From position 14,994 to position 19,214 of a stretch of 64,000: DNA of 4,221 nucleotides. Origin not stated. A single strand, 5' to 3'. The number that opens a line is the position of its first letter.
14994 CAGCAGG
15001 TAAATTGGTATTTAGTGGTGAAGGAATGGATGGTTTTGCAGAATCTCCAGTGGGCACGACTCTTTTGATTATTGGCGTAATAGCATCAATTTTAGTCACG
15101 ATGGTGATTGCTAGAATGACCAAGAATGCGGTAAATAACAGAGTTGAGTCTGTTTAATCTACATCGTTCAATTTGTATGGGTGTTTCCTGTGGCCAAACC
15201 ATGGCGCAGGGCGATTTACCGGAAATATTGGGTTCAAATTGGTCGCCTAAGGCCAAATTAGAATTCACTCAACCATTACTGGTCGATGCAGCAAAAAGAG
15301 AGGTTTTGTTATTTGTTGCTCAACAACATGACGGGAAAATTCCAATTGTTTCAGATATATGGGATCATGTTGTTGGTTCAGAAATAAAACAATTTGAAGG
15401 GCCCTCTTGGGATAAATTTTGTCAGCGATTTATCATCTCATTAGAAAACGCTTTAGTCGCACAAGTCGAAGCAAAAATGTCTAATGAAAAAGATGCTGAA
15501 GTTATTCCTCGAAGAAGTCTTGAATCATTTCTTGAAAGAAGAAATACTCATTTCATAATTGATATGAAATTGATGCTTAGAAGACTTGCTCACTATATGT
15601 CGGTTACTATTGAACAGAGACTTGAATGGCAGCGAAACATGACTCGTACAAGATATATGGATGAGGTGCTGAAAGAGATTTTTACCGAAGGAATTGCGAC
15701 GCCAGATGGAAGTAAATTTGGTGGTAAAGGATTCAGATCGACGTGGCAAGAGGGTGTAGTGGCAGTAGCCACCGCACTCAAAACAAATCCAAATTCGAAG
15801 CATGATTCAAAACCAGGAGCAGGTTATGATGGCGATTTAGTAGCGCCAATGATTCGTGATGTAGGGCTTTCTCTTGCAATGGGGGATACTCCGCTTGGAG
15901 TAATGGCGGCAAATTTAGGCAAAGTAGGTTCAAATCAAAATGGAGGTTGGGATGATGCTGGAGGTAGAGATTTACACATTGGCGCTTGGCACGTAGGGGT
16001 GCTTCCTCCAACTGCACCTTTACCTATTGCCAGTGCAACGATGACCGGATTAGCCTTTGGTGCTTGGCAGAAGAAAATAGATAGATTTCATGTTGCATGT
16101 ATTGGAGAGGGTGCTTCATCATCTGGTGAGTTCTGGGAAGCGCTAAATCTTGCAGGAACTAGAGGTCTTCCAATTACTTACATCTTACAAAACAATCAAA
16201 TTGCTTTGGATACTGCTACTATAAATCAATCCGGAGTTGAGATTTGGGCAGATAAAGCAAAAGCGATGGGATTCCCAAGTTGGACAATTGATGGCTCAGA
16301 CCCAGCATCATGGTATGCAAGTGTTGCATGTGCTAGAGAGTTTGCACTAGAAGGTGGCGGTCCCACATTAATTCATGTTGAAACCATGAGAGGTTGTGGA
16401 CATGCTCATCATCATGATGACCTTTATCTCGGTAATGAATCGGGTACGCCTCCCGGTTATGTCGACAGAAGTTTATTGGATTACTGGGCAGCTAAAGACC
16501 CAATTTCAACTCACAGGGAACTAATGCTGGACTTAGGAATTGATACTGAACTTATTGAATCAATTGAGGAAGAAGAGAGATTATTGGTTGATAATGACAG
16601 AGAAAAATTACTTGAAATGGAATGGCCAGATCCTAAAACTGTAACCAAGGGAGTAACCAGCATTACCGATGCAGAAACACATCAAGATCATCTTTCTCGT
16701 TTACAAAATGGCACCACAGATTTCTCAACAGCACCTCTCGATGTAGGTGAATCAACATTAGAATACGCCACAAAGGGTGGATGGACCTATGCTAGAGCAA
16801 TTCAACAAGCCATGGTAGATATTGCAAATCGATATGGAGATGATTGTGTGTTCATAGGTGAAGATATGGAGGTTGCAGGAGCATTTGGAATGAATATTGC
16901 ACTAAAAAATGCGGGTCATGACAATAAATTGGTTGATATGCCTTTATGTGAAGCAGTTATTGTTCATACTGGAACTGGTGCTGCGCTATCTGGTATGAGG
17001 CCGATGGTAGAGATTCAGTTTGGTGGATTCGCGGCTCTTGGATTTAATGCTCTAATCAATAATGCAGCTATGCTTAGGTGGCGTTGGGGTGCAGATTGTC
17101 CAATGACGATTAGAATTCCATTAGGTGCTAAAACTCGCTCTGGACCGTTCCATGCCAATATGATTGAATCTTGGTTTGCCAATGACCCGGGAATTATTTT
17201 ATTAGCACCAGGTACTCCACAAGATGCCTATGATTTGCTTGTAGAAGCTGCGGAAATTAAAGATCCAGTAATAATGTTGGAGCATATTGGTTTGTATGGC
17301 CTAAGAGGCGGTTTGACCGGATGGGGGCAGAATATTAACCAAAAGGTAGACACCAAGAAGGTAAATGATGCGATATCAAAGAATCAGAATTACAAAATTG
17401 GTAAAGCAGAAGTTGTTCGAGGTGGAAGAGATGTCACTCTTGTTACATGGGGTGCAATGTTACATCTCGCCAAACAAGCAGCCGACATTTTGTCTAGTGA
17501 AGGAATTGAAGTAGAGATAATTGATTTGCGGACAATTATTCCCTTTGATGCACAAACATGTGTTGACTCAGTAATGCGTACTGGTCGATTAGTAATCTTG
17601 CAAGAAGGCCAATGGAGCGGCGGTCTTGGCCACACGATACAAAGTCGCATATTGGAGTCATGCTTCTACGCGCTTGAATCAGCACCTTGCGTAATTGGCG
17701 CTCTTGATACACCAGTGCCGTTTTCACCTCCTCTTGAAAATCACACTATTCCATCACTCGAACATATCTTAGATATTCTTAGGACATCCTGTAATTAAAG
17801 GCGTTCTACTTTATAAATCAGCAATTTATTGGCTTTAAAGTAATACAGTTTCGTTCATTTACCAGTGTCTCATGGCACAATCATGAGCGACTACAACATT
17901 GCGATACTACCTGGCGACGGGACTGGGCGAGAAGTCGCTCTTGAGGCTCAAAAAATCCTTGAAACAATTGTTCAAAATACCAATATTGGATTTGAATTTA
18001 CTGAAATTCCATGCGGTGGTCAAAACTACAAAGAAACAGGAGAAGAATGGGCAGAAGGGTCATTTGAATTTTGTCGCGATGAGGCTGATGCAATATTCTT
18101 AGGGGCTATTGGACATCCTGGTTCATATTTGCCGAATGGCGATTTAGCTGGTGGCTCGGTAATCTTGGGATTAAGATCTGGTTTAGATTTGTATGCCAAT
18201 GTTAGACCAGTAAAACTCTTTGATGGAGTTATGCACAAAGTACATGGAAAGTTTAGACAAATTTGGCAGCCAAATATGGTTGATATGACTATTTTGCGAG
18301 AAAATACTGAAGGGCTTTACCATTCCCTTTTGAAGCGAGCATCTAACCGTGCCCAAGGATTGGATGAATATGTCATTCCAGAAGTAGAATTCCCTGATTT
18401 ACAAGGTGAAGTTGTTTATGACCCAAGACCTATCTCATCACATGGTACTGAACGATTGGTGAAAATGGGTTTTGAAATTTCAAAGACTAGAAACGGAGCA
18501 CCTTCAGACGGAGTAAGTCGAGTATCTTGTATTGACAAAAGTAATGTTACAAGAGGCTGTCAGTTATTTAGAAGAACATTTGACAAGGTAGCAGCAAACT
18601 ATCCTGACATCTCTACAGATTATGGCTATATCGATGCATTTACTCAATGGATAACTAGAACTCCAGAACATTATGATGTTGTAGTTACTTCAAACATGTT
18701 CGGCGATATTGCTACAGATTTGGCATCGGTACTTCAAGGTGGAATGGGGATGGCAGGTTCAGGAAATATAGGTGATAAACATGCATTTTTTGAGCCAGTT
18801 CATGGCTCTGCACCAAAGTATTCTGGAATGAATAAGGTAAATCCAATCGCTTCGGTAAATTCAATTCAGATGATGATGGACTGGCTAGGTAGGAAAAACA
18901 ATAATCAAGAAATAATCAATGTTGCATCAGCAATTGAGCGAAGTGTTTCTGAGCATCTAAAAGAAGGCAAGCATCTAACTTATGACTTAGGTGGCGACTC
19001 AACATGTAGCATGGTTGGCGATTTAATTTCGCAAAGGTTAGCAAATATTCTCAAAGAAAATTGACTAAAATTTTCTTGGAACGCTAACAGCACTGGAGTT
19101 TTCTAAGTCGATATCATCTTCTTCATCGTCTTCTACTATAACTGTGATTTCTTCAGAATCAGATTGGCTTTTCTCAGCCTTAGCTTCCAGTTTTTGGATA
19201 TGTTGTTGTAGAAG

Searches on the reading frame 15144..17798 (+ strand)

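Call 43: search_protein_families(library=pfam, proteins=[window:15144-17798:+], max_evalue=0.0001)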
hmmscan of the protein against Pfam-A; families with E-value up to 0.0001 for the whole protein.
window:15144-17798:+ (884 aa): 3 families
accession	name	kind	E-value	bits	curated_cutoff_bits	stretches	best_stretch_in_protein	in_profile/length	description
PF00676.26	E1_dh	-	2.9e-33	115.6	22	1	228-480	44-282/300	Dehydrogenase E1 component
PF02780.25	Transketolase_C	-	3.2e-33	114.7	25.9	1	753-875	1-124/124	Transketolase, C-terminal domain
PF02779.29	Transket_pyr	-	5.4e-20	72.2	27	1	548-718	4-172/174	Transketolase, pyrimidine binding domain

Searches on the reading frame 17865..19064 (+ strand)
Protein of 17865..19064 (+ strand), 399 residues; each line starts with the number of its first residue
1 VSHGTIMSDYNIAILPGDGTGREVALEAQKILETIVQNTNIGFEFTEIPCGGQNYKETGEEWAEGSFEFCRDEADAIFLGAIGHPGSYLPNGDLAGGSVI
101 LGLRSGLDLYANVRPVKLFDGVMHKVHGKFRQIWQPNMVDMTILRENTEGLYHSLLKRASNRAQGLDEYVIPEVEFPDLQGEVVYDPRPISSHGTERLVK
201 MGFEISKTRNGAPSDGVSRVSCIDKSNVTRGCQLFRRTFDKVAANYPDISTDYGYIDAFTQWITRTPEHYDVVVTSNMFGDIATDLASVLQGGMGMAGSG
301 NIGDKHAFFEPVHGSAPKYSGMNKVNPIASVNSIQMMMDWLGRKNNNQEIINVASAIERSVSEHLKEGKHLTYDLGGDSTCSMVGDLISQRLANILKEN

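Call 43: search_protein_families(library=pfam, proteins=[window:17865-19064:+], max_evalue=0.0001)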
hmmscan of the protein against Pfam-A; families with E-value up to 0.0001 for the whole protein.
window:17865-19064:+ (399 aa): 1 family
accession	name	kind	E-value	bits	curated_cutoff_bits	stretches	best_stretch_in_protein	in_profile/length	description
PF00180.25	Iso_dh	-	1.4e-79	268.4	27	1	11-387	1-347/348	Isocitrate/isopropylmalate dehydrogenase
